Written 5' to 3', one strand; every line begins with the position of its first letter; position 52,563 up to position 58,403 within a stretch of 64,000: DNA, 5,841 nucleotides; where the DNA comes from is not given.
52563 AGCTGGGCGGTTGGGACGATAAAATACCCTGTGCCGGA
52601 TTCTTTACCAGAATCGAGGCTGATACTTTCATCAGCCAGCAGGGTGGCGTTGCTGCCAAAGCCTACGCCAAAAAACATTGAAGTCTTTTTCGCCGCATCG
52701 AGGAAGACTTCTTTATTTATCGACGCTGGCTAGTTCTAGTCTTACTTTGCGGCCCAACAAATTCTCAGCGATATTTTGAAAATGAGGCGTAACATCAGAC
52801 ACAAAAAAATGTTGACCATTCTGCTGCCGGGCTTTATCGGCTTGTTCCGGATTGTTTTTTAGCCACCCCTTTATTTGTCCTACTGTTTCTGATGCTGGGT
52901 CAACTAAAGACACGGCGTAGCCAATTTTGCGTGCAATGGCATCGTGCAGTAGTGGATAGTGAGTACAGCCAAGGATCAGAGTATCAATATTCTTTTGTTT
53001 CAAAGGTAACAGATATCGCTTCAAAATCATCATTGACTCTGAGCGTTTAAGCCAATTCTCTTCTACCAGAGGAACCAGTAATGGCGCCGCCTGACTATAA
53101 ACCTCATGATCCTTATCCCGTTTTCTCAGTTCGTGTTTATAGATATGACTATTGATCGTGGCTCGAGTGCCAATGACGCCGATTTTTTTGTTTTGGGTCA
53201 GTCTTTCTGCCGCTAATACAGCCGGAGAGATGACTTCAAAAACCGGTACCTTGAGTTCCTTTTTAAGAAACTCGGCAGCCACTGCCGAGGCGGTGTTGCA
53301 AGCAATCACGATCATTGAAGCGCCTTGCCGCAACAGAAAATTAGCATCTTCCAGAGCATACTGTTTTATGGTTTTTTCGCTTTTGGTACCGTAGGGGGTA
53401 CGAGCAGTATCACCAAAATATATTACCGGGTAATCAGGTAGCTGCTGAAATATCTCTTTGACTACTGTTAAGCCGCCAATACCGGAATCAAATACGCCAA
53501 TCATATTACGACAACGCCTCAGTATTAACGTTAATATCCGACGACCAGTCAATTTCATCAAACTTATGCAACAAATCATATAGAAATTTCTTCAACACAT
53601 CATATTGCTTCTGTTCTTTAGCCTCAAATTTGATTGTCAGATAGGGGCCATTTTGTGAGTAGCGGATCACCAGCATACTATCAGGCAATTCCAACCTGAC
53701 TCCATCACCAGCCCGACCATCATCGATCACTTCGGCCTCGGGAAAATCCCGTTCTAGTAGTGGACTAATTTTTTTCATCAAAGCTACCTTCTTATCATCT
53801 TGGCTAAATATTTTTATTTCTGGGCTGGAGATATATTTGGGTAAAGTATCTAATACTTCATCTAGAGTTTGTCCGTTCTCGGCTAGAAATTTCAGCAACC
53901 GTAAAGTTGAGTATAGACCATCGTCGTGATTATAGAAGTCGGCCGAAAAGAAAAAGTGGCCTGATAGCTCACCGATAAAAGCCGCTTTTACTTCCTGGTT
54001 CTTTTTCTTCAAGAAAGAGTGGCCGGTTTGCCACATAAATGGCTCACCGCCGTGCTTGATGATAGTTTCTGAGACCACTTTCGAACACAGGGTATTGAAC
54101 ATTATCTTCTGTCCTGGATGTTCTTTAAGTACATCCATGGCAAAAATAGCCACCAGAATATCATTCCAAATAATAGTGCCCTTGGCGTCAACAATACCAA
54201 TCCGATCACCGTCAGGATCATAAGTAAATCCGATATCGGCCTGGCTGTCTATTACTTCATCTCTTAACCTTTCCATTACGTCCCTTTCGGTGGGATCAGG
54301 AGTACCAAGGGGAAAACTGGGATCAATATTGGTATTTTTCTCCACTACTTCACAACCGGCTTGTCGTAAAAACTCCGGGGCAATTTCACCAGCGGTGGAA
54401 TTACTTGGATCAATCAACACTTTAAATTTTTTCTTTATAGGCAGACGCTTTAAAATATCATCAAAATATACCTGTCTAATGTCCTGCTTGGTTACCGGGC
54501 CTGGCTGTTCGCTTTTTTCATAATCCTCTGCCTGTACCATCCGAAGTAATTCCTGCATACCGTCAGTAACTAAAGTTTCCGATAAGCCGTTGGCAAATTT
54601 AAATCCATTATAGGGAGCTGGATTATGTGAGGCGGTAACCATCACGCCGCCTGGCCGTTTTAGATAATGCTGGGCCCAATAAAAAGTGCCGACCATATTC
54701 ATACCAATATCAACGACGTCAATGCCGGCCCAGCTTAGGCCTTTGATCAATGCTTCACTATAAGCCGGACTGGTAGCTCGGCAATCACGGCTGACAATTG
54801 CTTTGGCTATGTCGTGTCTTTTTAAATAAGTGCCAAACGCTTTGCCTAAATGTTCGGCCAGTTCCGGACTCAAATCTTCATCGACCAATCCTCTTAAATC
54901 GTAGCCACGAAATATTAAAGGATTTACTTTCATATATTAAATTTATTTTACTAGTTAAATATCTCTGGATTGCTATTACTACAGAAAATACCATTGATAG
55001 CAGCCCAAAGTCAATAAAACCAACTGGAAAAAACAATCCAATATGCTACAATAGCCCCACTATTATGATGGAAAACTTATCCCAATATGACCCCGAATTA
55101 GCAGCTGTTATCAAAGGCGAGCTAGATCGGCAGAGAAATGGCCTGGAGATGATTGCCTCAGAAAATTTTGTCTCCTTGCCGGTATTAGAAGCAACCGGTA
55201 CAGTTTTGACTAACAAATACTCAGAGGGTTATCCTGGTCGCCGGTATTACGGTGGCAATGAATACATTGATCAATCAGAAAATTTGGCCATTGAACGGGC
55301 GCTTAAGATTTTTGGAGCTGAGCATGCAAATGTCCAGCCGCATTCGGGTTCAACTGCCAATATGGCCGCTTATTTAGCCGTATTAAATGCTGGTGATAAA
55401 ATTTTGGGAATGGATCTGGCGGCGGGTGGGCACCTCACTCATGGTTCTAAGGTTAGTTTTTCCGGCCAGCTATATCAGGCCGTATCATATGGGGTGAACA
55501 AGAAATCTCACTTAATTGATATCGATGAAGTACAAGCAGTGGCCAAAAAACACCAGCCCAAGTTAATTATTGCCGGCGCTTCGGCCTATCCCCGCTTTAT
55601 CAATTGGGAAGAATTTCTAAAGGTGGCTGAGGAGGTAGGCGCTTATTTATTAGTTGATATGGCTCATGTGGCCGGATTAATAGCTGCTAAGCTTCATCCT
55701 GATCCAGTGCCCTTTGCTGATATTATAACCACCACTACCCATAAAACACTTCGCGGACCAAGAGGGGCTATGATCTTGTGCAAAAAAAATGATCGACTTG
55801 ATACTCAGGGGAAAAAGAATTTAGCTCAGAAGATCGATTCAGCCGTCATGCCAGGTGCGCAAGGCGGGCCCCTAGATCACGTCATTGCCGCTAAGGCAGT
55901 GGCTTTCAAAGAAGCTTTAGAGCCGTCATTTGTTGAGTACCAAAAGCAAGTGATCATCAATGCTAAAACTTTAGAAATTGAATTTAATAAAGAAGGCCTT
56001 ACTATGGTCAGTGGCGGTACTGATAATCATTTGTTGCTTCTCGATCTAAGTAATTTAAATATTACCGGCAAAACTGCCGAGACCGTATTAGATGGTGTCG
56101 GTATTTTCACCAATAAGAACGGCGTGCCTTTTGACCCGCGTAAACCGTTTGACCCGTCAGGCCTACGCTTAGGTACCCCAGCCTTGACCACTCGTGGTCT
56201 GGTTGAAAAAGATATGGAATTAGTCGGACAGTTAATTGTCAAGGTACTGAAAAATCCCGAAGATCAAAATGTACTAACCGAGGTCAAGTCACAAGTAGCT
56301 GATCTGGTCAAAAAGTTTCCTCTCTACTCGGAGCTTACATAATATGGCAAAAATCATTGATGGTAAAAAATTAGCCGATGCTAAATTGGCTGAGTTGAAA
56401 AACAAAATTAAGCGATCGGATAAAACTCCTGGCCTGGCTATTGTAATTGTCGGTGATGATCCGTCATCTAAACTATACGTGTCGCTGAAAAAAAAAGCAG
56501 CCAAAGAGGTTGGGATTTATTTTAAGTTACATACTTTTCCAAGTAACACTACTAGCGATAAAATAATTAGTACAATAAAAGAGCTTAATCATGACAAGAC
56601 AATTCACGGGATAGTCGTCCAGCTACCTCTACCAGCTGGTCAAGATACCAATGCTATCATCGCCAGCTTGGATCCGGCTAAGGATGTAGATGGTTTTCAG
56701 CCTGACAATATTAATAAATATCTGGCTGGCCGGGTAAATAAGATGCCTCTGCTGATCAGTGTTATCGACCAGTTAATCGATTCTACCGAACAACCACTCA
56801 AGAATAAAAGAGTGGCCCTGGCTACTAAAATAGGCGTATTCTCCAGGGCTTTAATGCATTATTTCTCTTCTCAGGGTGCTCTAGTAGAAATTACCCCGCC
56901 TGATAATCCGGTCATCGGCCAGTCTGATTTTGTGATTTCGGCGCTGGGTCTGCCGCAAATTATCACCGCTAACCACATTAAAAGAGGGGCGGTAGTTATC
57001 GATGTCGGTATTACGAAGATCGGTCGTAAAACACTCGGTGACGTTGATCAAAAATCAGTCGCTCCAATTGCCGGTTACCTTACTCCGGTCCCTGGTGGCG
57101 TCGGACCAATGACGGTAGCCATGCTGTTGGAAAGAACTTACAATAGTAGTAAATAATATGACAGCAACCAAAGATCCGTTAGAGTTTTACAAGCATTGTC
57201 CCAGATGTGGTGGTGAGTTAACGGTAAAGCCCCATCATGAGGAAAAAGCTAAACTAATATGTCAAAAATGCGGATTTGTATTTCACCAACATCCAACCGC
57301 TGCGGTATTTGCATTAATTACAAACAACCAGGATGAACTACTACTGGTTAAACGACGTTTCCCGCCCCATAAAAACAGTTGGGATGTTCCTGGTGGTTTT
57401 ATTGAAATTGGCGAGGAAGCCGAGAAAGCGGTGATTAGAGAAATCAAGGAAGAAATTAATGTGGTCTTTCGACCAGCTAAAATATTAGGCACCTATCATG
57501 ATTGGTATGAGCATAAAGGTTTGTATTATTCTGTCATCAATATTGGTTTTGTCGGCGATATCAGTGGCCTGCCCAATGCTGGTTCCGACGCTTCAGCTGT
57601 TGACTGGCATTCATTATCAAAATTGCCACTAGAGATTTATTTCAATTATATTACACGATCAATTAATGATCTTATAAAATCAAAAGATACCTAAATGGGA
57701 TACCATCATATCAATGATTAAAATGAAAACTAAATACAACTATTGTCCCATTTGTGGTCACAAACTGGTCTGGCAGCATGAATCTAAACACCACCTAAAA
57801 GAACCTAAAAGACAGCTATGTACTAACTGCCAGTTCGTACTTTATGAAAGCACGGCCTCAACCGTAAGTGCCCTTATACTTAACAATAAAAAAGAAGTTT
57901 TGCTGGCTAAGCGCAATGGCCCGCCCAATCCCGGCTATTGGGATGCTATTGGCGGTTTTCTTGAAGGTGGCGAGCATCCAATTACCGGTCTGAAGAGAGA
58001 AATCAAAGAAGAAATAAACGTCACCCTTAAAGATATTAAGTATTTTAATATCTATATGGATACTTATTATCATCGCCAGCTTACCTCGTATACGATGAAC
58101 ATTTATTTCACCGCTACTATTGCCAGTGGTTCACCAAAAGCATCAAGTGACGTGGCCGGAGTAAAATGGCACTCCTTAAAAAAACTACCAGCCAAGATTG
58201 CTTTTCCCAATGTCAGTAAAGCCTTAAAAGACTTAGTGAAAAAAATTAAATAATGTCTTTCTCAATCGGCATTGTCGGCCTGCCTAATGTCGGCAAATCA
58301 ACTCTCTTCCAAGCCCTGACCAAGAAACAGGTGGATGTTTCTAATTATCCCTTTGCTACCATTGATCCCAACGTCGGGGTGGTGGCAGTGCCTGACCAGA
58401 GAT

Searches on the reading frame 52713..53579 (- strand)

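Call 84: search_protein_families(library=pfam, proteins=[window:52713-53579:-], max_evalue=0.0001)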
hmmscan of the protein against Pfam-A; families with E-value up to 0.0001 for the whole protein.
window:52713-53579:- (288 aa): 1 family
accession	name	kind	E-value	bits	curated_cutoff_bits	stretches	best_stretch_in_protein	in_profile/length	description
PF01177.27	Asp_Glu_race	-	1.2e-26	94.2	31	1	40-234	13-209/211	Asp/Glu/Hydantoin racemase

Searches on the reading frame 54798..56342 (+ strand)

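Call 84: search_protein_families(library=pfam, proteins=[window:54798-56342:+], max_evalue=0.0001)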
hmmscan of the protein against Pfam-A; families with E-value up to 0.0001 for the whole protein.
window:54798-56342:+ (514 aa): 1 family
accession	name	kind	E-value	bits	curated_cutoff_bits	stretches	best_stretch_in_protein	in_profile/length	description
PF00464.25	SHMT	-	2.7e-167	556.9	27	1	94-480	1-399/399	Serine hydroxymethyltransferase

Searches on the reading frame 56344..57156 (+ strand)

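Call 84: search_protein_families(library=pfam, proteins=[window:56344-57156:+], max_evalue=0.0001)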
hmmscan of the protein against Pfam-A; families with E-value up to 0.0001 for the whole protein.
window:56344-57156:+ (270 aa): 2 families
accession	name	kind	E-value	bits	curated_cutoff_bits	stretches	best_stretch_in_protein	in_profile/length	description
PF00763.28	THF_DHG_CYH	-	5.8e-36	123.7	32.8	1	5-116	1-115/115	Tetrahydrofolate dehydrogenase/cyclohydrolase, catalytic domain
PF02882.25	THF_DHG_CYH_C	-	1.3e-30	106.3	27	1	122-269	4-156/160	Tetrahydrofolate dehydrogenase/cyclohydrolase, NAD(P)-binding domain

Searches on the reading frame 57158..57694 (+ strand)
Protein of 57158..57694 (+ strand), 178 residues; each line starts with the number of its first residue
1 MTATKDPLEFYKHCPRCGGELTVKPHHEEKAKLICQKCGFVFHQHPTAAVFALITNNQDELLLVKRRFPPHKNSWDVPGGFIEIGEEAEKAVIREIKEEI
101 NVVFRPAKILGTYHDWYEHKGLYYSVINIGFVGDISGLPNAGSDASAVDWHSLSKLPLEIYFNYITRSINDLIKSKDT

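Call 85: search_protein_families(library=pfam, proteins=[window:57158-57694:+], max_evalue=0.0001)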
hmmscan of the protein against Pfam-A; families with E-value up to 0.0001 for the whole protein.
window:57158-57694:+ (178 aa): 2 families
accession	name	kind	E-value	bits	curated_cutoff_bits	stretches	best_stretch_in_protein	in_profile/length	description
PF00293.34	NUDIX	-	1.9e-20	73.6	21.1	1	47-156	3-118/134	NUDIX domain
PF14803.11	Zn_ribbon_Nudix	-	6.4e-05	23.2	25.6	0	12-42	1-32/34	Nudix N-terminal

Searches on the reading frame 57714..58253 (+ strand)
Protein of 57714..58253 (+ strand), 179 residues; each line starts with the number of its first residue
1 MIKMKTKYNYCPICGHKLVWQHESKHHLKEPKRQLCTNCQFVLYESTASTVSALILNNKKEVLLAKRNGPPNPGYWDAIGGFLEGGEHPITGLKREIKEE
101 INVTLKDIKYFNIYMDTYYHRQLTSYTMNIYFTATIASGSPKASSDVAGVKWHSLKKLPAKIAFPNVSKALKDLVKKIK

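Call 85: search_protein_families(library=pfam, proteins=[window:57714-58253:+], max_evalue=0.0001)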
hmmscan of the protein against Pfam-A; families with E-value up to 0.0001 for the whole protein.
window:57714-58253:+ (179 aa): 2 families
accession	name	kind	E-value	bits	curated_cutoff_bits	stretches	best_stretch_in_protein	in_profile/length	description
PF00293.34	NUDIX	-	2e-18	67.1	21.1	1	49-163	4-123/134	NUDIX domain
PF14803.11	Zn_ribbon_Nudix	-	3e-05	24.3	25.6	1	9-45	1-34/34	Nudix N-terminal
